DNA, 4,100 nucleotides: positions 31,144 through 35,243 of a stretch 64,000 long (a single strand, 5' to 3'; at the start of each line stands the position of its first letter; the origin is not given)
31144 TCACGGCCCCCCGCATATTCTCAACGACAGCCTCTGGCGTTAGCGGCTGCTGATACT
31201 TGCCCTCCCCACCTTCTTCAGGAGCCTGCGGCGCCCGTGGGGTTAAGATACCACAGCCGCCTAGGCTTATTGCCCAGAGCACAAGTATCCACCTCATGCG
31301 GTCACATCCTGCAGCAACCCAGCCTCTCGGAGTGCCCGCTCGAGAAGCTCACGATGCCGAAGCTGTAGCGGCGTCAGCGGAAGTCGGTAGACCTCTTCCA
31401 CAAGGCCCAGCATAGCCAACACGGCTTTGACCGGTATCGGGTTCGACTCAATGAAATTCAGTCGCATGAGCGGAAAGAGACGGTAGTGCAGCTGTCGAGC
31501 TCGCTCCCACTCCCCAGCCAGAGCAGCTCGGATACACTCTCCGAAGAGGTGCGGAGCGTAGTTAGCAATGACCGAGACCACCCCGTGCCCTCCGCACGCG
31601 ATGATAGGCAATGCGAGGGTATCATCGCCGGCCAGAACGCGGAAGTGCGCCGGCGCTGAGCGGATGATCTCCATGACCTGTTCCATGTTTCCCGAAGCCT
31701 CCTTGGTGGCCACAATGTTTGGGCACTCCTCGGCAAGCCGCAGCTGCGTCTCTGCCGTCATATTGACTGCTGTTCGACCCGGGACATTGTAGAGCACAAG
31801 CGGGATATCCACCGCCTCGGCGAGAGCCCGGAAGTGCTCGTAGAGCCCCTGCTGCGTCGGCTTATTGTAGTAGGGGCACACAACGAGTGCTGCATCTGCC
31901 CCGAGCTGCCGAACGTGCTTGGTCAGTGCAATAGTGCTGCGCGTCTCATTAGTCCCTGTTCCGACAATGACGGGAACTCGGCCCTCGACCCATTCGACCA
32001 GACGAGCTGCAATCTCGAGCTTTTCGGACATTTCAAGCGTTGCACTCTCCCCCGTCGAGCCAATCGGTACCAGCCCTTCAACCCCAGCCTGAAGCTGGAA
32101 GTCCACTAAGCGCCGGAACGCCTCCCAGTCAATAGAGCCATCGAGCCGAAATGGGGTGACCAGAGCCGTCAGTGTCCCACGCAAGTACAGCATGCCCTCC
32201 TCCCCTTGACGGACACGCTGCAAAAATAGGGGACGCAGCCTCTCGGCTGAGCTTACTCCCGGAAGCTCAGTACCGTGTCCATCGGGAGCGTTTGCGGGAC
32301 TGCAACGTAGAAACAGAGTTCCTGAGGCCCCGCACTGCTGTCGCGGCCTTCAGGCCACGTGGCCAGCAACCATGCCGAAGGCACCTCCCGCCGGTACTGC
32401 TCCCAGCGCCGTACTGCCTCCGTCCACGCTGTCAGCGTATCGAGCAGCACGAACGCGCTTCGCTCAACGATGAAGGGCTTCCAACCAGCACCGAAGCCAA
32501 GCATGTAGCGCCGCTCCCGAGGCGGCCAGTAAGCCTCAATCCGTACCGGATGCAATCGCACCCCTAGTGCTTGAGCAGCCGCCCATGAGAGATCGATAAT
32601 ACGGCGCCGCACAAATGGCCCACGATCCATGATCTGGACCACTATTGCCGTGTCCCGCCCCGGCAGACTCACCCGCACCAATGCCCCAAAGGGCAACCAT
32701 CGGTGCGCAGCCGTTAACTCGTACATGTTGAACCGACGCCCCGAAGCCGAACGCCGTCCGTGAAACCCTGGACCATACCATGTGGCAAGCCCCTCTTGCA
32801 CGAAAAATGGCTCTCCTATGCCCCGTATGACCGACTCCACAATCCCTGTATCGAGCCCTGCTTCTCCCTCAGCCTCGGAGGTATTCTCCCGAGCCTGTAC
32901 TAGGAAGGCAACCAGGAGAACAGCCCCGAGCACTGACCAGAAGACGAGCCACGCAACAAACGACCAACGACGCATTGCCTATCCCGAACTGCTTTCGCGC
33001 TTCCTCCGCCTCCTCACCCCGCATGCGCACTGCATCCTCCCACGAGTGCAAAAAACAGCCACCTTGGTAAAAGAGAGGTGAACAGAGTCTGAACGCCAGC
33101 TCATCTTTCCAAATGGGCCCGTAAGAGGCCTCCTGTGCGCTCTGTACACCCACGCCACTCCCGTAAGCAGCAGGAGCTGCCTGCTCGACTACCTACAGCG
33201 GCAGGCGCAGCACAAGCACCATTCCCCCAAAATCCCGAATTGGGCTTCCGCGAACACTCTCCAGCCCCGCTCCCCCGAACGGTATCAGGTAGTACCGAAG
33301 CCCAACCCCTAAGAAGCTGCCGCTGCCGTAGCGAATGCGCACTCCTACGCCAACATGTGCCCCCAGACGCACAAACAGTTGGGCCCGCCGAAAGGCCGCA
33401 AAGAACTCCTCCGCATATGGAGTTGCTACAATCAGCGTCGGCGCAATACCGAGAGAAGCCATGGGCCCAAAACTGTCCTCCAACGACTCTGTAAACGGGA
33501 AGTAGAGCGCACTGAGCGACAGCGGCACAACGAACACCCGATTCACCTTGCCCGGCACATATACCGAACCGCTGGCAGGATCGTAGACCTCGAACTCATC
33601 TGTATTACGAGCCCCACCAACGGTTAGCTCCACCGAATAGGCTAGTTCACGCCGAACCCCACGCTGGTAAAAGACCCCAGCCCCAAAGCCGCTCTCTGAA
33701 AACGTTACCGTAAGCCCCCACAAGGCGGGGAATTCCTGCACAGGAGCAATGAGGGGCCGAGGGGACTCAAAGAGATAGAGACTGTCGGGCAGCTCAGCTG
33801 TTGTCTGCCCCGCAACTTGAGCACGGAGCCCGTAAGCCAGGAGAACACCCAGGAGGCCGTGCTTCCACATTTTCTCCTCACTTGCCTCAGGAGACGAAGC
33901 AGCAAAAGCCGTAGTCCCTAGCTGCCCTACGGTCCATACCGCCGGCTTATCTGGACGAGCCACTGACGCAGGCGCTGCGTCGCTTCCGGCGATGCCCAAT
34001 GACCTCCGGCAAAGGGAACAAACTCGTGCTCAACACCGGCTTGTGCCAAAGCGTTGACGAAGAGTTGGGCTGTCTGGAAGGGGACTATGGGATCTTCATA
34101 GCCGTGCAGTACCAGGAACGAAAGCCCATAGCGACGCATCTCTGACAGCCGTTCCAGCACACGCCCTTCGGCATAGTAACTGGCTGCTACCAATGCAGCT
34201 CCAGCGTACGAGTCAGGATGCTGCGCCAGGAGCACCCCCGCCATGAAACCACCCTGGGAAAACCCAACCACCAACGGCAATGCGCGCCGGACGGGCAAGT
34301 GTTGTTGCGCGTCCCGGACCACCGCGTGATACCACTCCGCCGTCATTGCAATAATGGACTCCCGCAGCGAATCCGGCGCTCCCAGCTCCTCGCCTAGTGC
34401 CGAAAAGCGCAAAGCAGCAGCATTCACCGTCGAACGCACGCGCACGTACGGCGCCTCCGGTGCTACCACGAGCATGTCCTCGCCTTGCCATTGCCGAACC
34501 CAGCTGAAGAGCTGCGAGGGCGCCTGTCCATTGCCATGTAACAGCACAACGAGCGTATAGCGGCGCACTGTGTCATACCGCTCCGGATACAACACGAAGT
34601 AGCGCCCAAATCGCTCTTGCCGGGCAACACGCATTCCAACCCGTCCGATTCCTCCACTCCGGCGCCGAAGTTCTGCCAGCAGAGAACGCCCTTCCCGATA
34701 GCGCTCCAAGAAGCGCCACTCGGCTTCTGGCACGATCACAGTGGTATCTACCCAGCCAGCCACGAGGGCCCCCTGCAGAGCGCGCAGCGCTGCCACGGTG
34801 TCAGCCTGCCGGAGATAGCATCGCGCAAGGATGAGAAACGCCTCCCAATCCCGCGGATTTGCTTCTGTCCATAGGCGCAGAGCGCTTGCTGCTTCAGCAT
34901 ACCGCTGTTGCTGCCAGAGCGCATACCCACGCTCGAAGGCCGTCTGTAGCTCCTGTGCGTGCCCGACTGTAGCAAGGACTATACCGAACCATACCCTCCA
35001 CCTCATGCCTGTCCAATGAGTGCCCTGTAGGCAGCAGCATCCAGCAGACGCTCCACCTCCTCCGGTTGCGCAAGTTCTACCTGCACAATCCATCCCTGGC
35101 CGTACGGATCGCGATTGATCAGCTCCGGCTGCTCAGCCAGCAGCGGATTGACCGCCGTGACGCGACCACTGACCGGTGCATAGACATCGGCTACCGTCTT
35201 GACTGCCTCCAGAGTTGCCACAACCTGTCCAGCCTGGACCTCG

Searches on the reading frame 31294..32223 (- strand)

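Call 37: search_protein_families(library=pfam, proteins=[window:31294-32223:-], max_evalue=0.00001)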
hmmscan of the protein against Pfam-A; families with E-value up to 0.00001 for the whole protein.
window:31294-32223:- (309 aa): 1 family
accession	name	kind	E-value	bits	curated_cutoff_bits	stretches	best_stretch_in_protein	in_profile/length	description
PF00701.28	DHDPS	-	5.4e-92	308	22.1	1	14-300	2-288/289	Dihydrodipicolinate synthetase family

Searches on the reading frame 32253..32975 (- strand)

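Call 37: search_protein_families(library=pfam, proteins=[window:32253-32975:-], max_evalue=0.00001)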
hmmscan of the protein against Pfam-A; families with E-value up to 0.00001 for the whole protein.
window:32253-32975:- (240 aa): 1 family
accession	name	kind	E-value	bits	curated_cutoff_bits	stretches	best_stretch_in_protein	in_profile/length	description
PF03330.24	DPBB_1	-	3.1e-19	69.4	28.8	1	60-139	2-73/83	Lytic transglycolase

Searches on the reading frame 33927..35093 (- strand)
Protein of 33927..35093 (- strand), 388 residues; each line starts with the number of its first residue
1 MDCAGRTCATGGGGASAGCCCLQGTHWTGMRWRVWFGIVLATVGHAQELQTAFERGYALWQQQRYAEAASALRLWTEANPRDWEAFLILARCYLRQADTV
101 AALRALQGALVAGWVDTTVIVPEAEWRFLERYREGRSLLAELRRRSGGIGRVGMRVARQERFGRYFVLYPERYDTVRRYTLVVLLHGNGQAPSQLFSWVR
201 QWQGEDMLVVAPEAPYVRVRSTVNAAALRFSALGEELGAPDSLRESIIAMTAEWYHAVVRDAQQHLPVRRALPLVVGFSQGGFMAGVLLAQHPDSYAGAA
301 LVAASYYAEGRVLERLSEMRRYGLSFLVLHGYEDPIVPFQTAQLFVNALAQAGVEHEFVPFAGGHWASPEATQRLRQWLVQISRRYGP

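Call 37: search_protein_families(library=pfam, proteins=[window:33927-35093:-], max_evalue=0.00001)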
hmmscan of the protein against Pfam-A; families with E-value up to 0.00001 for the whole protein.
window:33927-35093:- (388 aa): 5 families
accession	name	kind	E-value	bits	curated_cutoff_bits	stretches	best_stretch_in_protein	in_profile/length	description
PF02230.22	Abhydrolase_2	-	7.7e-15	55.8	23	1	180-379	15-213/217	Phospholipase/Carboxylesterase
PF00326.27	Peptidase_S9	-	8.9e-10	38.8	22.6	0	324-374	145-196/213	Prolyl oligopeptidase family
PF00561.26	Abhydrolase_1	-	1.5e-08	35.1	25.8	0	251-304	55-102/245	alpha/beta hydrolase fold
PF13432.12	TPR_16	-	1.6e-06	28.9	32.7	1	54-114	2-62/65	Tetratricopeptide repeat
PF12146.15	Hydrolase_4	-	8.5e-06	25.7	27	0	272-308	76-113/239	Serine aminopeptidase, S33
